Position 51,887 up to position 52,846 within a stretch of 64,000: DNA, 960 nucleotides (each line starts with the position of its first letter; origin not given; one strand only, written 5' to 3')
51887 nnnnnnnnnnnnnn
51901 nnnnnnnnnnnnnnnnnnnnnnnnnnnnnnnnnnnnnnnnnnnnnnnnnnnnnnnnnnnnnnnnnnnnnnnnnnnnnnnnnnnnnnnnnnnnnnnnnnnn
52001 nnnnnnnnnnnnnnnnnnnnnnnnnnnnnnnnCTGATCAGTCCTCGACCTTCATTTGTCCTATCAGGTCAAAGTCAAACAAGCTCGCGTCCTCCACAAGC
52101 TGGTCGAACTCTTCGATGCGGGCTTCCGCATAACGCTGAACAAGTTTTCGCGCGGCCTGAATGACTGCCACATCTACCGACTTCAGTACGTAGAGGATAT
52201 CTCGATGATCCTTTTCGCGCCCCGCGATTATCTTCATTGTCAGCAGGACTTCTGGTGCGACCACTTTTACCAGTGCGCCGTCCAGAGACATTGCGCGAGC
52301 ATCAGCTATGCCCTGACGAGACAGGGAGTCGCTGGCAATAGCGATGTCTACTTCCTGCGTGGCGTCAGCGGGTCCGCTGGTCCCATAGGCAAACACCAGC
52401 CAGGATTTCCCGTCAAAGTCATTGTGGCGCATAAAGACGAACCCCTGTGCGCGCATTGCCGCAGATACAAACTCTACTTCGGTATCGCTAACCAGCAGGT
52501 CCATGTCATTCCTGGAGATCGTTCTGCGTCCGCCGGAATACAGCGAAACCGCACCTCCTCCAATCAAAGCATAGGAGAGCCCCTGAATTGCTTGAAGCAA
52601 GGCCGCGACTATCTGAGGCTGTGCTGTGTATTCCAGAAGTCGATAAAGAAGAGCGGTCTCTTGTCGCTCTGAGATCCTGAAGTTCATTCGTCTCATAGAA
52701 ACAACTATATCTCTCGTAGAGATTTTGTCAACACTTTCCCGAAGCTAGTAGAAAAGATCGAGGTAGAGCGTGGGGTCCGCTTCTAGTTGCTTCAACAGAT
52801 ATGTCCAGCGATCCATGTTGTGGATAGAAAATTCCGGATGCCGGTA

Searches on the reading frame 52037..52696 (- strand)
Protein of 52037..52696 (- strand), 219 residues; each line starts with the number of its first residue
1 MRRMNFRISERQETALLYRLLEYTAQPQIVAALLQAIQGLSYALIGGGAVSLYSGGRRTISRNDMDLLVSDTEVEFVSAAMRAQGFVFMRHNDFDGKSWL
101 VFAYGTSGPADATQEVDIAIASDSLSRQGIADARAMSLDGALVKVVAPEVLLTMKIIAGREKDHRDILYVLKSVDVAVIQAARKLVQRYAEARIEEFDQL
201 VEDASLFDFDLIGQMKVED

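Call 3: search_protein_families(library=pfam, proteins=[window:52037-52696:-], max_evalue=1)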
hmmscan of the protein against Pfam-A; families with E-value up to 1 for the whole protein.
window:52037-52696:- (219 aa): 2 families
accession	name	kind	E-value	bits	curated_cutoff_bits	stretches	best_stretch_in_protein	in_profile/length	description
PF09970.15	DUF2204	-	4.2e-05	23.7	20.3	1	38-196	15-170/181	Nucleotidyl transferase of unknown function (DUF2204)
PF14907.12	NTP_transf_5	-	0.14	12.2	31.2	1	63-95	95-124/249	Uncharacterised nucleotidyltransferase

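Call 4: search_protein_families(library=padloc, proteins=[window:52037-52696:-], max_evalue=1)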
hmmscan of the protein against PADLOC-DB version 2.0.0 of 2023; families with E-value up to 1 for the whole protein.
window:52037-52696:- (219 aa): 0 families

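Call 5: search_protein_families(library=phrogs, proteins=[window:52037-52696:-], max_evalue=0.1)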
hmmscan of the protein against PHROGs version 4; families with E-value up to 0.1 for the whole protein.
window:52037-52696:- (219 aa): 0 families

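Call 6: search_protein_families(library=ncbifam, proteins=[window:52037-52696:-], max_evalue=1)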
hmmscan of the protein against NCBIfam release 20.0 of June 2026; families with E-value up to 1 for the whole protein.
window:52037-52696:- (219 aa): 0 families

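Call 8: search_solved_structures(query=window:52037-52696:-, max_evalue=10, show_alignments=3)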
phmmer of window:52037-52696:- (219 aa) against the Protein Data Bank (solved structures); distinct sequences matched with E-value up to 10: 0.

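Call 9: find_homologous_proteins(query=window:52037-52696:-, max_evalue=0.001)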
Query window:52037-52696:- (219 aa): 3 proteins with E <= 0.001 among 656 candidates.
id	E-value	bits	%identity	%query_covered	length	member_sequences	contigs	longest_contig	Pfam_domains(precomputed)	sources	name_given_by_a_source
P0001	4.3e-97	341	75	100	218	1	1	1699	-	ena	-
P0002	2.0e-96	339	77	98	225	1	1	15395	-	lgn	-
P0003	4.4e-66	240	55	95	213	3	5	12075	-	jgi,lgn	jgi:hypothetical protein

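Call 11: find_encoding_contigs(protein=P0002, flank=8000, max_places=4)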
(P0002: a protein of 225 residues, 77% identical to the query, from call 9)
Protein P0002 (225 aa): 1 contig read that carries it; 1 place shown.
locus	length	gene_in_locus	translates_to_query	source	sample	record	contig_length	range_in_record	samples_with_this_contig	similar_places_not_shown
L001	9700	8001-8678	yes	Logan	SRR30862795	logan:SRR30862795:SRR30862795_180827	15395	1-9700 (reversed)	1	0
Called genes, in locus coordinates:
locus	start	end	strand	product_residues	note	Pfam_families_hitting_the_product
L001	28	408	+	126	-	PF00436:SSB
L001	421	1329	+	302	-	-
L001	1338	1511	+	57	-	-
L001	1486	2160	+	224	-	-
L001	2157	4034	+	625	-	PF02463:SMC_N, PF13175:AAA_15 (faint), PF13476:AAA_23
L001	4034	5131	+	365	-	-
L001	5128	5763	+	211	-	-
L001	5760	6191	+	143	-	-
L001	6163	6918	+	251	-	-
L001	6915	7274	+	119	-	-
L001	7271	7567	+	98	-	-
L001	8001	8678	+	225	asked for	-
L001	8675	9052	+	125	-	-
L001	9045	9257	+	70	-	-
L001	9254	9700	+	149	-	?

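Call 12: find_encoding_contigs(protein=P0003, flank=8000, max_places=6)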
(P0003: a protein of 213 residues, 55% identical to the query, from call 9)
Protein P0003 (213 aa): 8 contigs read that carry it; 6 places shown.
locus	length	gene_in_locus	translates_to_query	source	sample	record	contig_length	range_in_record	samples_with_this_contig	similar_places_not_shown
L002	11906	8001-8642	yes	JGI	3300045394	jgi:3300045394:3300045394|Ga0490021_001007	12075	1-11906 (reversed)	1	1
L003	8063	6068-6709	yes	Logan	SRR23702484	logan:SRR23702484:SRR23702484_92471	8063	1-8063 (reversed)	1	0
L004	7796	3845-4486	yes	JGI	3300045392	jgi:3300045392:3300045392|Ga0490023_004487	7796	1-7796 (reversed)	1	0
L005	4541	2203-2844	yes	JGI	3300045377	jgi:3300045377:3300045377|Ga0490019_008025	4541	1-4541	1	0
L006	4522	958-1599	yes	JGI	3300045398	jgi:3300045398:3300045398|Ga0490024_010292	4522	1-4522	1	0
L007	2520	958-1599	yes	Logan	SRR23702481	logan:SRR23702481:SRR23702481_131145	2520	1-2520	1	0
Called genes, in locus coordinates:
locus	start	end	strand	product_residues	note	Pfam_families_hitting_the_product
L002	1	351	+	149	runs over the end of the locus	-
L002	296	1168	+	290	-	-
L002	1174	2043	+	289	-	PF07275:ArdA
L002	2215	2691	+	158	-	-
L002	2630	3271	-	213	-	-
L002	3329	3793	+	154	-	-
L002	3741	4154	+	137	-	-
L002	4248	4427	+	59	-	-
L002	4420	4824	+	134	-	-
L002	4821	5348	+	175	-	-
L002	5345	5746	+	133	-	-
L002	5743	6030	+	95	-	-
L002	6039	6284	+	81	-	-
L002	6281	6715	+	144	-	-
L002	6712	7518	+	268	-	-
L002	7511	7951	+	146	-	-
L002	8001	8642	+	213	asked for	-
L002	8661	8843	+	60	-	-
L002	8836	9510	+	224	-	-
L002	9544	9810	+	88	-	-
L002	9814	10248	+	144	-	-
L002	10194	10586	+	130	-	-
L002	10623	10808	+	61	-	-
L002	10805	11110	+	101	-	-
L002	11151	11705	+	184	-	PF12850:Metallophos_2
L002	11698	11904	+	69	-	?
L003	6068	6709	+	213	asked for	-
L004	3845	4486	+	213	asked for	-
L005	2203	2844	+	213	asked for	-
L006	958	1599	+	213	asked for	-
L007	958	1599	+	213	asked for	-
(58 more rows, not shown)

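Call 13: find_encoding_contigs(protein=P0001, flank=3000, max_places=3)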
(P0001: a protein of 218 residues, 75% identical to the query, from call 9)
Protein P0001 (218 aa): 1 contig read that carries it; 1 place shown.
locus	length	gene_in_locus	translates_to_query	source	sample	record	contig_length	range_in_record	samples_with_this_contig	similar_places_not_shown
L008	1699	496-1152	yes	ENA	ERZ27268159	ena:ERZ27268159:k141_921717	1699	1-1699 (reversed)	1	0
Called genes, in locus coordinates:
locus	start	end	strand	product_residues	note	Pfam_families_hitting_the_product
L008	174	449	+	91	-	PF01555:N6_N4_Mtase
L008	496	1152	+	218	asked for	-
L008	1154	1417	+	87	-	-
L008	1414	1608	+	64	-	-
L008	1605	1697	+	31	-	?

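Call 29: search_protein_representatives(alignment_id=A1)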
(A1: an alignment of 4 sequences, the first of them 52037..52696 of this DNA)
Query: 4 sequences, 215 profile positions. Proteins with E-value up to 0.001 (for the whole library): 479; up to 1e-10: 23; up to 1e-30: 7. The best 150 are listed.
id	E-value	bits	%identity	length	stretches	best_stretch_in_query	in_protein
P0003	4.1e-110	382.6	-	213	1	6-215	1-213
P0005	4.0e-48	179.9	-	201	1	17-213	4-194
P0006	5.9e-41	156.5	-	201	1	13-212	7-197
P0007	7.6e-39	149.6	-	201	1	13-213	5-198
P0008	4.6e-37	143.8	-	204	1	19-212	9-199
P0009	3.5e-35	137.6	-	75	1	144-215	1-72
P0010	3.1e-34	134.5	-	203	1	15-214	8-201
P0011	8.5e-28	113.5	-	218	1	25-209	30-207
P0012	1.2e-24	103.2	-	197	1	27-204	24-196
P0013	2.1e-24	102.4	-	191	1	22-208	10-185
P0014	1.6e-18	83.2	-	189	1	31-200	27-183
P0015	3.7e-18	82.0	-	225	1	21-197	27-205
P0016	3.6e-17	78.8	-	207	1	27-201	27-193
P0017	1.1e-16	77.2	-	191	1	29-205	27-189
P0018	1.8e-16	76.5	-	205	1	28-200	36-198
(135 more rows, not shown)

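Call 33: search_protein_families(library=pfam, alignment_id=A2, max_evalue=0.01)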
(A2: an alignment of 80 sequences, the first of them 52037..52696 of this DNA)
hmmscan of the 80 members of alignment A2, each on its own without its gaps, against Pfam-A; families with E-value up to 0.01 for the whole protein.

A. member 1, window:52037-52696:- (219 aa): 1 family
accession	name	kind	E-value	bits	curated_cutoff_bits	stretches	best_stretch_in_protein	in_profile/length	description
PF09970.15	DUF2204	-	4.2e-05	23.7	20.3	1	38-196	15-170/181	Nucleotidyl transferase of unknown function (DUF2204)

B. families by the number of members that match (of 80 scanned): 8 families
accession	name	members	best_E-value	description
PF19502.5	DUF6036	62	6e-13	Nucleotidyltransferase of unknown function (DUF6036)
PF09970.15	DUF2204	47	6.7e-10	Nucleotidyl transferase of unknown function (DUF2204)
PF08843.17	AbiEii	44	2.1e-08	Nucleotidyl transferase AbiEii toxin, Type IV TA system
PF14907.12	NTP_transf_5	19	3.5e-08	Uncharacterised nucleotidyltransferase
PF10706.15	Aminoglyc_resit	10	2.5e-05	Aminoglycoside-2''-adenylyltransferase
PF23942.1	DUF7277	2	0.00071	Domain of unknown function (DUF7277)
PF02244.21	Propep_M14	1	0.001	Carboxypeptidase activation peptide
PF10303.14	DUF2408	1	0.0055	Protein of unknown function (DUF2408)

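Call 34: search_solved_structures(query=A2, max_evalue=10, show_alignments=3)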
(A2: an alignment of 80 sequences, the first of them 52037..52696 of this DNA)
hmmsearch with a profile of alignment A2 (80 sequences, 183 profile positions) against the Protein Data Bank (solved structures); distinct sequences matched with E-value up to 10: 27.
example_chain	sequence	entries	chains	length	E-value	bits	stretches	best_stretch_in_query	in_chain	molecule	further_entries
8an4_A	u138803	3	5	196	3.4e-23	85.5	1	13-165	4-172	Bacterial toxin | Nucleotidyl transferase AbiEii/AbiGii toxin family protein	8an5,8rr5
5uvd_A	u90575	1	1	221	4e-10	42.9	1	5-151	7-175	Nucleotidyltransferase-like protein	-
4fo1_A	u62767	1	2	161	4.2e-06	29.8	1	13-76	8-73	Lincosamide resistance protein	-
4wh5_A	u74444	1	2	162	4.2e-06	29.8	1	13-76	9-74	Lincosamide resistance protein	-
9hlo_B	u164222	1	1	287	4.6e-05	26.4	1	13-180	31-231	Abortive infection protein AbiGII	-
2fcl_A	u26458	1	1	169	0.00042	23.2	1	13-127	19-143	hypothetical protein TM1012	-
2ewr_A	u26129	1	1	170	0.00043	23.2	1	13-127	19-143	hypothetical protein TM1012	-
4hx0_A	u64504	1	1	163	0.00043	23.2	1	14-127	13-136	Putative nucleotidyltransferase TM1012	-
4xje_A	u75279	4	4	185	0.057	16.3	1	12-75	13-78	AadB | AAD(2''),Gentamicin 2''-nucleotidyltransferase,Gentamicin resistance protein | Aminoglycoside Nucleotidyltransferase (2"")-Ia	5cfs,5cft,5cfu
4wqk_A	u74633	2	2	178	0.082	15.8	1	13-75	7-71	2''-aminoglycoside nucleotidyltransferase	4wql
5kqj_A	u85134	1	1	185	0.09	15.6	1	13-75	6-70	2''-aminoglycoside nucleotidyltransferase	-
4wby_A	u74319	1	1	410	0.14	15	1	13-78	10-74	Poly A polymerase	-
3t9z_A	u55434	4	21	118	0.32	13.9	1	53-126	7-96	Nitrogen regulatory protein P-II (GlnB-3)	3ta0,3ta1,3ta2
3o8w_A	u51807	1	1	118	0.32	13.8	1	53-126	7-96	Nitrogen regulatory protein P-II (GlnB-1)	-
1r89_A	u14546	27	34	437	0.32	13.8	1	13-97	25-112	tRNA nucleotidyltransferase | CCA-adding enzyme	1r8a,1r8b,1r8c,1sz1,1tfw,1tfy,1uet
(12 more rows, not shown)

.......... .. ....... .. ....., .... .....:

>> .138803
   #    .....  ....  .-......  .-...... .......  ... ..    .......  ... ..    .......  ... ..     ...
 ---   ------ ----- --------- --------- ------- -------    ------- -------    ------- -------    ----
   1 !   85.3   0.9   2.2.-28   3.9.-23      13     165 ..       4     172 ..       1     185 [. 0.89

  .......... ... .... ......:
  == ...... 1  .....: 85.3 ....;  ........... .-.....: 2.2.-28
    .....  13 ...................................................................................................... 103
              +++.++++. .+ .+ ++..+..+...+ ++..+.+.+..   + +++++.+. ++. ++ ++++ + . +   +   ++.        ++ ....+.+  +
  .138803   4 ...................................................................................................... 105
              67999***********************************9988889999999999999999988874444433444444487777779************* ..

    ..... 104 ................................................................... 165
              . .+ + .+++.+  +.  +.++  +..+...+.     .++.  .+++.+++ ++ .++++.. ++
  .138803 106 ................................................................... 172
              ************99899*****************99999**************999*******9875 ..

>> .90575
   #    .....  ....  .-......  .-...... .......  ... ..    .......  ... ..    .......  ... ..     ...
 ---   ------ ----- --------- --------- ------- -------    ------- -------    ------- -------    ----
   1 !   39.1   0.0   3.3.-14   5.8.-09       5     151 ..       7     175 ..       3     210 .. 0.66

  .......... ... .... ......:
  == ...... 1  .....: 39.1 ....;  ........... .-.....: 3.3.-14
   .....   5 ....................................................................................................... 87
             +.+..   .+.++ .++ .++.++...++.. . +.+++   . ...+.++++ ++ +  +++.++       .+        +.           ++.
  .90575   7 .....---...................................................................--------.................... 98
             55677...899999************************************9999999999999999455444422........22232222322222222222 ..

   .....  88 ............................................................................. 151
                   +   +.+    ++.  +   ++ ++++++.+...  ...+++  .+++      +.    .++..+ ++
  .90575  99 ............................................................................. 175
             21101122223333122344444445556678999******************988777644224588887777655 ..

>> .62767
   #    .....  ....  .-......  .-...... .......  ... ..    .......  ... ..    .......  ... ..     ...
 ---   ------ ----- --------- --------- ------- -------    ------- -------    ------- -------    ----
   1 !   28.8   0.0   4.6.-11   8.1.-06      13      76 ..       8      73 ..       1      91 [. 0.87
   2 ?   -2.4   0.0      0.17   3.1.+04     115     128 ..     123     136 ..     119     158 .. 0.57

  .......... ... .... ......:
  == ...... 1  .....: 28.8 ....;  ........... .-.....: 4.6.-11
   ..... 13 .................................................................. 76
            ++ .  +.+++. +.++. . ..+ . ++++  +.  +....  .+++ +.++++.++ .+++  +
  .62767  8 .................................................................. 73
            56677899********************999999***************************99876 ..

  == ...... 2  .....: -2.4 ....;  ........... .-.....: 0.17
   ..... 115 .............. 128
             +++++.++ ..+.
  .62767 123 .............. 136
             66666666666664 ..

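Call 37: predict_structure(alignment_id=A2)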
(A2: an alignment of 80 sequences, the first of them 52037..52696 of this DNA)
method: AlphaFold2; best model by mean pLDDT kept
length: 219 residues; sequences in the alignment: 80
mean_pLDDT: 95.1   pTM: 0.91
mean pLDDT of the five models: 95.1, 95.1, 95.0, 94.8, 94.5
residues with pLDDT >= 90: 205; 70-90: 5; 50-70: 5; < 50: 4
segments of 3 or more residues with pLDDT < 50: 1-4
pLDDT, mean of each block of 10 residues (from residue 1): 62 96 98 98 98 96 98 98 98 96 96 97 98 97 98 97 97 97 98 98 97 82
secondary structure, 60 per line:
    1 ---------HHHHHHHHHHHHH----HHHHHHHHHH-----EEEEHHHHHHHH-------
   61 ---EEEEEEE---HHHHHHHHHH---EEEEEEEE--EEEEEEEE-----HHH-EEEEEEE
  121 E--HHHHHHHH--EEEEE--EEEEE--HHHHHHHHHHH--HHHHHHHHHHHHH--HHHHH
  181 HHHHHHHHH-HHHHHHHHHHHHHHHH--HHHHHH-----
elements in order: H10-22 H27-36 E42-45 H46-53 E64-70 H74-83 E87-94 E97-104 E114-121 H124-131 E134-138 E141-145 H148-158 H161-173 H176-189 H191-206 H209-214

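Call 45: fold_search(model_id=the predicted structure, library=pdb)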
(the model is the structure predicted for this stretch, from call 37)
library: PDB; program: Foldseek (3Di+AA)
matches with E <= 10: 805; with E <= 0.001: 23
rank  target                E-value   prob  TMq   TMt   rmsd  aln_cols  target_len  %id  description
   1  8an5_B                4.2e-08  1.00  0.53  0.62   5.3       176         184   20  MenAT1 toxin-antitoxin complex (rv0078a-rv0078b) from Mycobacterium tuberculosis H37Rv (released 2023-08-02)
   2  8an4_A                4.7e-08  1.00  0.60  0.67   4.7       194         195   19  MenT1 toxin (rv0078a) from Mycobacterium tuberculosis H37Rv (released 2023-08-02)
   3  8an4_B                9.3e-08  1.00  0.52  0.59   7.9       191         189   21  MenT1 toxin (rv0078a) from Mycobacterium tuberculosis H37Rv (released 2023-08-02)
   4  8an5_A                2.6e-07  1.00  0.53  0.59   7.0       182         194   21  MenAT1 toxin-antitoxin complex (rv0078a-rv0078b) from Mycobacterium tuberculosis H37Rv (released 2023-08-02)
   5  5uvd                  3.7e-06  1.00  0.47  0.47   6.9       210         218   20  Crystal structure of an antigenic nucleotidyltransferase-like protein from Paracoccidioides brasiliensis (released 2018-01-31)
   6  8xhr_A                4.1e-06  1.00  0.57  0.45   8.6       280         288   14  Crystal structure of Mycobacterium tuberculosis MenT3 bound with CTP (released 2024-02-28)
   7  7c46                  8.1e-06  1.00  0.54  0.43   7.8       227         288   14  Crystal Structure of Rv1045 toxin point variant K189A (released 2021-05-26)
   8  6j7q                  1.5e-05  1.00  0.48  0.38   9.2       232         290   12  Crystal structure of toxin TglT (unusual type guanylyltransferase-like toxin, Rv1045) mutant S78A from Mycobacterium tub (released 2020-05-13)
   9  6j7p                  1.5e-05  1.00  0.47  0.37   9.1       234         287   13  Crystal structure of toxin TglT (unusual type guanylyltransferase-like toxin, Rv1045) mutant E146Q co-expressed with Tak (released 2020-05-13)
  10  6j7n                  1.5e-05  1.00  0.52  0.41   6.9       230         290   14  Crystal structure of toxin TglT (unusual type guanylyltransferase-like toxin, Rv1045) mutant D82A co-expressed with TakA (released 2020-05-13)
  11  6j7r                  1.5e-05  1.00  0.47  0.37  10.3       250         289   13  Crystal structure of toxin TglT (unusual type guanylyltransferase-like toxin, Rv1045) mutant S78A co-expressed with TakA (released 2020-05-13)
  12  6y5u                  2.1e-05  1.00  0.48  0.38  10.2       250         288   13  MenT3 (aka TglT), nucleotidyltransferase toxin Rv1045 from Mycobacterium tuberculosis (released 2020-09-16)
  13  6j7s                  2.6e-05  1.00  0.55  0.44   5.4       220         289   15  Crystal structure of toxin TglT (unusual type guanylyltransferase-like toxin, Rv1045) wild type protein from Mycobacteri (released 2020-05-13)
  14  4ok0_B                3.4e-05  1.00  0.44  0.42  12.6       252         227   15  Crystal structure of putative nucleotidyltransferase from H. pylori (released 2014-04-09)
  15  6j7o                  4.4e-05  1.00  0.53  0.42   5.2       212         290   15  Crystal structure of toxin TglT (unusual type guanylyltransferase-like toxin, Rv1045) mutant E146Q from Mycobacterium tu (released 2020-05-13)
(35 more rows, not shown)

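Call 47: find_related_loci(query=A1, collection=viral_contigs, flank=4000)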
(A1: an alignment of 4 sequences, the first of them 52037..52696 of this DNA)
Query A1 (219 aa) in viral_contigs; peptide patterns used: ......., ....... (x = any residue, [..] = any of these).
29 stretches matched a pattern, but none encodes a relative of the query by tblastn (E <= 1e-3).

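Call 50: find_homologous_proteins(query=A3, max_evalue=0.00001)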
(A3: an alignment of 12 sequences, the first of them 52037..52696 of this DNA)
Query A3 (12 sequences) (219 aa, profile of the alignment): 15 proteins with E <= 0.00001 among 7240 candidates.
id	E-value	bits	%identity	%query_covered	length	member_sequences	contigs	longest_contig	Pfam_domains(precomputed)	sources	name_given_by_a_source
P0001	5.5e-78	279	75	100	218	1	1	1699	-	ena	-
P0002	1.2e-76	275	77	98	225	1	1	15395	-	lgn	-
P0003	2.3e-75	271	55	95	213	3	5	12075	-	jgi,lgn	jgi:hypothetical protein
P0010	1.9e-72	261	30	89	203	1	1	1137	-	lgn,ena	-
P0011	2.9e-66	241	31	82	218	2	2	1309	-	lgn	-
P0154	1.4e-60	222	33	83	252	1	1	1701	PF08843.18,PF19502.6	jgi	-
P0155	2.2e-60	222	31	89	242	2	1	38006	PF08843.18,PF19502.6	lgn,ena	-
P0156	3.0e-60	221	33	83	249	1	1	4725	PF08843.18,PF19502.6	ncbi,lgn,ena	-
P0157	1.1e-58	216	31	93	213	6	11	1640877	-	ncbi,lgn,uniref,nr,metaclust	ncbi:hypothetical protein [Sulfurihydrogenibium azorense]|uniref:Nucleotidyltransferase family prote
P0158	2.6e-58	215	32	83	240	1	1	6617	PF08843.18,PF19502.6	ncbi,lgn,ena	-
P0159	1.0e-55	206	34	78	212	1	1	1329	PF08843.18,PF19502.6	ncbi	ncbi:MAG: hypothetical protein D6834_02730, partial [Aquificota bacterium]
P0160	6.3e-53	197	32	88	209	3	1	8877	-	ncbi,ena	-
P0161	9.9e-43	164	31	65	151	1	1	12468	-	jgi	-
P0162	3.8e-6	45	28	75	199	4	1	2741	-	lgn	-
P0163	7.7e-6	43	24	58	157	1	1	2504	PF09970.16,PF19502.6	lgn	-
